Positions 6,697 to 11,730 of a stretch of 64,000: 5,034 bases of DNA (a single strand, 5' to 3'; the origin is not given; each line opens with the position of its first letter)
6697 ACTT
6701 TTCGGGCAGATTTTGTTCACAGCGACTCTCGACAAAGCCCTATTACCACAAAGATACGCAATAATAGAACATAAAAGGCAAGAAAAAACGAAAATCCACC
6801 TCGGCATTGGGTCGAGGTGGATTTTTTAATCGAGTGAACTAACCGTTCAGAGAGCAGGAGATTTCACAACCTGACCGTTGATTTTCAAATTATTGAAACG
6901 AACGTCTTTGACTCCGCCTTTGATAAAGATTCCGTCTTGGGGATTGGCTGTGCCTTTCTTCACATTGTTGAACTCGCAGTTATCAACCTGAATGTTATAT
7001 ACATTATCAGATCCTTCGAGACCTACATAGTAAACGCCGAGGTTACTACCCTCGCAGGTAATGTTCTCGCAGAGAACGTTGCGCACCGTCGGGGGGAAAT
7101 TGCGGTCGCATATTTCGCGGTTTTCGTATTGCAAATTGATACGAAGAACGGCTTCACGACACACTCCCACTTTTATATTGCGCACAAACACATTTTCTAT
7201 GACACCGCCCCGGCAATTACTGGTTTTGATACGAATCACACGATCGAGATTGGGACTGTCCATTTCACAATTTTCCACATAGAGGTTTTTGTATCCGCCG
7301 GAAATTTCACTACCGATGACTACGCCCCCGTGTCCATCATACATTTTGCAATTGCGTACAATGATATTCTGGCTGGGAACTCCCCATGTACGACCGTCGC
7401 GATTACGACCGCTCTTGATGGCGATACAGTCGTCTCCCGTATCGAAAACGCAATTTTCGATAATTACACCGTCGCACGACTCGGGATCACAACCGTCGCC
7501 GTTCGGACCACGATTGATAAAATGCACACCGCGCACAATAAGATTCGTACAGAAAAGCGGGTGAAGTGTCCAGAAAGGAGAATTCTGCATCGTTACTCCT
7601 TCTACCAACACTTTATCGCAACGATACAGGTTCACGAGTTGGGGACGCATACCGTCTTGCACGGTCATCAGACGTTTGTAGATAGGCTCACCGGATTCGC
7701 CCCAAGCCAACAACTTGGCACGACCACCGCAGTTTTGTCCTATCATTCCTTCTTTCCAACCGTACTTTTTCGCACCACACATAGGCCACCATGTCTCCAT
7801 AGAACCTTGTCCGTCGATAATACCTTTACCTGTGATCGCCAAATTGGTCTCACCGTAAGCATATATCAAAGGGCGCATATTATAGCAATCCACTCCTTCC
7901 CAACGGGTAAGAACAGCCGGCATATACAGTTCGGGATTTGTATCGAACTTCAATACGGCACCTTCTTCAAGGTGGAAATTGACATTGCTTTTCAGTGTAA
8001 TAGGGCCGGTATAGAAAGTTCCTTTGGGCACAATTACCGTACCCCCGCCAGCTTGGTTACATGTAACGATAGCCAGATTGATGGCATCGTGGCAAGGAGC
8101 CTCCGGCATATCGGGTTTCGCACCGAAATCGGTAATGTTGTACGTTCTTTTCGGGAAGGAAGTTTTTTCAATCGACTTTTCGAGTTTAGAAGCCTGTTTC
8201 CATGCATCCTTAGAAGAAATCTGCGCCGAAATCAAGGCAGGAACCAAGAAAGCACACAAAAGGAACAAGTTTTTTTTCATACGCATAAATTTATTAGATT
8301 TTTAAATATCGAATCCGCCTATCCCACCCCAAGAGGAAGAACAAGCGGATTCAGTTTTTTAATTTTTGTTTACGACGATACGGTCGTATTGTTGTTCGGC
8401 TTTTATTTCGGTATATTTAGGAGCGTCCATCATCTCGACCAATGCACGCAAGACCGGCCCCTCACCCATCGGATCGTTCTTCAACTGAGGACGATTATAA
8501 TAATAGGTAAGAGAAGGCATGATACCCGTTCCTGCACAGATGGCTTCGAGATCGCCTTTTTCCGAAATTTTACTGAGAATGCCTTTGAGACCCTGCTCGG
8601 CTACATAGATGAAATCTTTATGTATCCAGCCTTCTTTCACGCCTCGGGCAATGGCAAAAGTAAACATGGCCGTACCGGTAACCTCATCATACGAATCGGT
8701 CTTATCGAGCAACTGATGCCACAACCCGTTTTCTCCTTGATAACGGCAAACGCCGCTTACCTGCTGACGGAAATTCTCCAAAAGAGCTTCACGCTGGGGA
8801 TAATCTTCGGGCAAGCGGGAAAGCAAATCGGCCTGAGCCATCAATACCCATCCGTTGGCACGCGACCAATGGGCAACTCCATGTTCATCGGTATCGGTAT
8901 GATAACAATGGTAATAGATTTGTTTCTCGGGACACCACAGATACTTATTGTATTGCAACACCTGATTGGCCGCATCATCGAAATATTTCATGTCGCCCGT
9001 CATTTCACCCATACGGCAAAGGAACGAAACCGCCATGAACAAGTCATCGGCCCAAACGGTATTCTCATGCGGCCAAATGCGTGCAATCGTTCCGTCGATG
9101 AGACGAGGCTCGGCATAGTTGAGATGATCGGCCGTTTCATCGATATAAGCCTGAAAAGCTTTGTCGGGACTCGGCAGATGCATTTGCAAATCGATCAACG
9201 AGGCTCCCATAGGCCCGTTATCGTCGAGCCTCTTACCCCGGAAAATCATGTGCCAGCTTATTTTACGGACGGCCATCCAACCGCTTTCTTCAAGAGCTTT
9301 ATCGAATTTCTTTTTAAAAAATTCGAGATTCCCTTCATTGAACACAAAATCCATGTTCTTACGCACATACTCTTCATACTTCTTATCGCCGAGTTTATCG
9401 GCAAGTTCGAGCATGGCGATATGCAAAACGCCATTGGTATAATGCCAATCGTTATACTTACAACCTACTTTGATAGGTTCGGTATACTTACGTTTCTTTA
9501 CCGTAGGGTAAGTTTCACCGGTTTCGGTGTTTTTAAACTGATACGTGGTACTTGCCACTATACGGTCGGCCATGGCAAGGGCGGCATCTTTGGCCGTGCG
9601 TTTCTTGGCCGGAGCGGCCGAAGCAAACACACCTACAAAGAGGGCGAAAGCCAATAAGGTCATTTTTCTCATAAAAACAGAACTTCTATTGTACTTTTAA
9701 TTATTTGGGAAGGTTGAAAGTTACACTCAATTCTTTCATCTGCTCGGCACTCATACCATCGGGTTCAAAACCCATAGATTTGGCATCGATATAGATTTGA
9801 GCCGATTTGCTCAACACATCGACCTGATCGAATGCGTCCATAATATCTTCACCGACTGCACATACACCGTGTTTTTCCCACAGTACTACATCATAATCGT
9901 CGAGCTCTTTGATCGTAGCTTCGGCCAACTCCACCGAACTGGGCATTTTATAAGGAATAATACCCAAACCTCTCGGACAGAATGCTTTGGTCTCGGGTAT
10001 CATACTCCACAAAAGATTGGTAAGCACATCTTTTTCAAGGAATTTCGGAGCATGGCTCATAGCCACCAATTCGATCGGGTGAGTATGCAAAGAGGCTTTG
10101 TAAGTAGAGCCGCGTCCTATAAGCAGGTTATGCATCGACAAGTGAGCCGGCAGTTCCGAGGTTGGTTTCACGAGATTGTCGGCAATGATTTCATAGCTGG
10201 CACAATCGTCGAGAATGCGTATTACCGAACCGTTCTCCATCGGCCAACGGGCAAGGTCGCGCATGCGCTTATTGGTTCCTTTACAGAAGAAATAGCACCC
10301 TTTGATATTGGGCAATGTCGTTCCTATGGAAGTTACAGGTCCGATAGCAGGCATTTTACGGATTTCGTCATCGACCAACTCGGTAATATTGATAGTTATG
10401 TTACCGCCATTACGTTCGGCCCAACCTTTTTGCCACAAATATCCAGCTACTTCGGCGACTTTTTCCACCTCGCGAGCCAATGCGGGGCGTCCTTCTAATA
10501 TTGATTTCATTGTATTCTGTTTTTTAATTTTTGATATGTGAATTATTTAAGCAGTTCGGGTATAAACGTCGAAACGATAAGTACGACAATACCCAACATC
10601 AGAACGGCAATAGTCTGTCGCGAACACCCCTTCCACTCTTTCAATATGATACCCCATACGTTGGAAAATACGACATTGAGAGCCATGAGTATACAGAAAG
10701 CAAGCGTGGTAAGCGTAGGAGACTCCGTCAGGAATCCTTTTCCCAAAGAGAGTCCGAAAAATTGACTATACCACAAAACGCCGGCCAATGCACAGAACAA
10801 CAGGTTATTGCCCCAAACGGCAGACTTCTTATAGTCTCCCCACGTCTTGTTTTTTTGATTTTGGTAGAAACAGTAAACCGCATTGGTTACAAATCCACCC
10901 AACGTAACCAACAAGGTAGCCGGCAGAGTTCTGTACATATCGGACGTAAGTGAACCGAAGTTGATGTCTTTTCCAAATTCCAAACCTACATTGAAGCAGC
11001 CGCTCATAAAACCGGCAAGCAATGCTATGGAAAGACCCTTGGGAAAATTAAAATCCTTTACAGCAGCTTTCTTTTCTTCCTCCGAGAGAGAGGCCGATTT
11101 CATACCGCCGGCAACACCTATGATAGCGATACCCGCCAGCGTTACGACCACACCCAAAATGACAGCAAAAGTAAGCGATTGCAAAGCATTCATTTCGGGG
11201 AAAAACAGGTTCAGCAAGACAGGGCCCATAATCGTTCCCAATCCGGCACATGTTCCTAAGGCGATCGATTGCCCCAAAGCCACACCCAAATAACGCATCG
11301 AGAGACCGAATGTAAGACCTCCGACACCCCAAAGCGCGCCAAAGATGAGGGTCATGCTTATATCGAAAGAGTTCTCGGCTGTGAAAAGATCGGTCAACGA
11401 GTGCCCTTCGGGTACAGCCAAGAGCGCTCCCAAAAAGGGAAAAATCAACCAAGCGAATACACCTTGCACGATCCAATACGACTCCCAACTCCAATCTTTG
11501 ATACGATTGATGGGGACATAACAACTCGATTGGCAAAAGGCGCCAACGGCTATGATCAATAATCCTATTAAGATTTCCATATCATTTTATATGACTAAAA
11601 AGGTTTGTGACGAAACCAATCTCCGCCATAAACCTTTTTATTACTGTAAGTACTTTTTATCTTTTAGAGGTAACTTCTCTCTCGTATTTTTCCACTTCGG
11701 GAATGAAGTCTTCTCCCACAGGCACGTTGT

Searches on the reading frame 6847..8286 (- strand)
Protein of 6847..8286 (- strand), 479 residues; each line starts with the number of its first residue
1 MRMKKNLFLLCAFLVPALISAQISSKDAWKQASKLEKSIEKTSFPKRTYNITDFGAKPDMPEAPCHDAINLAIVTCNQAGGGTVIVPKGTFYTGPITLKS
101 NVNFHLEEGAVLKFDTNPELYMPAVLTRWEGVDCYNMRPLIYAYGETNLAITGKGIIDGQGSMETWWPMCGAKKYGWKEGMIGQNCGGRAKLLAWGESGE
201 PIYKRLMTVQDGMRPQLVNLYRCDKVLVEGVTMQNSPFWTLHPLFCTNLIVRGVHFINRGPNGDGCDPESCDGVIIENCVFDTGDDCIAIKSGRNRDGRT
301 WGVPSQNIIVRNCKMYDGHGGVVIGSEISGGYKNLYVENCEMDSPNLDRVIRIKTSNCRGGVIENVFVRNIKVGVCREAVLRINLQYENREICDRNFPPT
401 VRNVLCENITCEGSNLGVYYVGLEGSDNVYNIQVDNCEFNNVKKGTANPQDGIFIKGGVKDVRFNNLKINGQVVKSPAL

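Call 6: search_protein_families(library=pfam, proteins=[window:6847-8286:-], max_evalue=0.00001)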
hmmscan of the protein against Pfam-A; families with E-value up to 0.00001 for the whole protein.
window:6847-8286:- (479 aa): 2 families
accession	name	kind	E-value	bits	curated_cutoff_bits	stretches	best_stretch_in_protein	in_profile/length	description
PF00295.23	Glyco_hydro_28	-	9.7e-33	114.1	22.9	1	214-414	90-281/324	Glycosyl hydrolases family 28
PF12708.12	Pect-lyase_RHGA_epim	-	1.1e-10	42.2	27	0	50-104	3-58/213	Rhamnogalacturonase A/epimerase, pectate lyase-like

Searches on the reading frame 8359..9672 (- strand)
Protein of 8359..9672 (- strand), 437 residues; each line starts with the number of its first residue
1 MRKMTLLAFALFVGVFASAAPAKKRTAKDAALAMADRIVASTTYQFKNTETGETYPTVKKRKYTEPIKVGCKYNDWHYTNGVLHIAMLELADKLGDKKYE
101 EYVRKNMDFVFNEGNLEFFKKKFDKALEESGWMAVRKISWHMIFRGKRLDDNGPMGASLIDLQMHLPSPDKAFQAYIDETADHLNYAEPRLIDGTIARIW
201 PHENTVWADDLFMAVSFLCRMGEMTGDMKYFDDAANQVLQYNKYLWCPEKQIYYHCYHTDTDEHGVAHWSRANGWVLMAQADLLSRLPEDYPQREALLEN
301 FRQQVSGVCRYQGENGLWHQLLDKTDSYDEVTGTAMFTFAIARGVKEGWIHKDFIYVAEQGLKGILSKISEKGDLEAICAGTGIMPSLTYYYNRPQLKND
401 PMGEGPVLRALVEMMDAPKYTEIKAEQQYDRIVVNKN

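Call 6: search_protein_families(library=pfam, proteins=[window:8359-9672:-], max_evalue=0.00001)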
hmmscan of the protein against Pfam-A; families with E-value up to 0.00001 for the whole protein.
window:8359-9672:- (437 aa): 1 family
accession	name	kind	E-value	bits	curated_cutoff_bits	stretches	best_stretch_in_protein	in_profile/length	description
PF07470.19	Glyco_hydro_88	-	4.9e-72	243.3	26.6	1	72-415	23-349/352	Glycosyl Hydrolase Family 88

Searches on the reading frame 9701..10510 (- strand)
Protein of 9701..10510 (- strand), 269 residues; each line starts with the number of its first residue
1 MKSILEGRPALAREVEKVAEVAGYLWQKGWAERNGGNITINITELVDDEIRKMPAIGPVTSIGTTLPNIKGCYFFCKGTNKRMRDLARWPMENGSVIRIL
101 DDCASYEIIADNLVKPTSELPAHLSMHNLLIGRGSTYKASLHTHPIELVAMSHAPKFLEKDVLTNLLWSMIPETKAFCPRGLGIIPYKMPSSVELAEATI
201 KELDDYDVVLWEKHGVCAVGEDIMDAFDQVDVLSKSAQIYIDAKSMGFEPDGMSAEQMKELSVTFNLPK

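Call 6: search_protein_families(library=pfam, proteins=[window:9701-10510:-], max_evalue=0.00001)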
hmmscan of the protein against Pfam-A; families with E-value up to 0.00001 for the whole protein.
window:9701-10510:- (269 aa): 1 family
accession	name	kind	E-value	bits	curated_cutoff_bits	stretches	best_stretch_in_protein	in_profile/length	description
PF00596.27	Aldolase_II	-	1.4e-22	80.9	22.2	1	16-241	1-183/183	Class II Aldolase and Adducin N-terminal domain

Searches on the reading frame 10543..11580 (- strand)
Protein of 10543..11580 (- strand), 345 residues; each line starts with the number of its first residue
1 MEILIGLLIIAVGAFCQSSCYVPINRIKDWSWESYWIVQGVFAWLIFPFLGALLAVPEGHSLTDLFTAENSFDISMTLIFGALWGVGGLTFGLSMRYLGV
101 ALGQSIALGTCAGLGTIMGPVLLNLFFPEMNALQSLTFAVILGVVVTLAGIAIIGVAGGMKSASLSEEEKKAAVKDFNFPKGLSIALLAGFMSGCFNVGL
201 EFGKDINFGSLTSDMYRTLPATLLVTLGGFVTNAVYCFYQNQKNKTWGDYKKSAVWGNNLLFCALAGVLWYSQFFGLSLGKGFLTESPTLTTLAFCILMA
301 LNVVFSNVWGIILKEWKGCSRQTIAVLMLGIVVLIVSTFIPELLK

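Call 6: search_protein_families(library=pfam, proteins=[window:10543-11580:-], max_evalue=0.00001)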
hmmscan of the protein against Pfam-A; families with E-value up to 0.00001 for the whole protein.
window:10543-11580:- (345 aa): 1 family
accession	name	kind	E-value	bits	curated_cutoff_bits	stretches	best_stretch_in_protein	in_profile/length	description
PF06379.18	RhaT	-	1.6e-47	162.8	27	1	3-340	5-337/344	L-rhamnose-proton symport protein (RhaT)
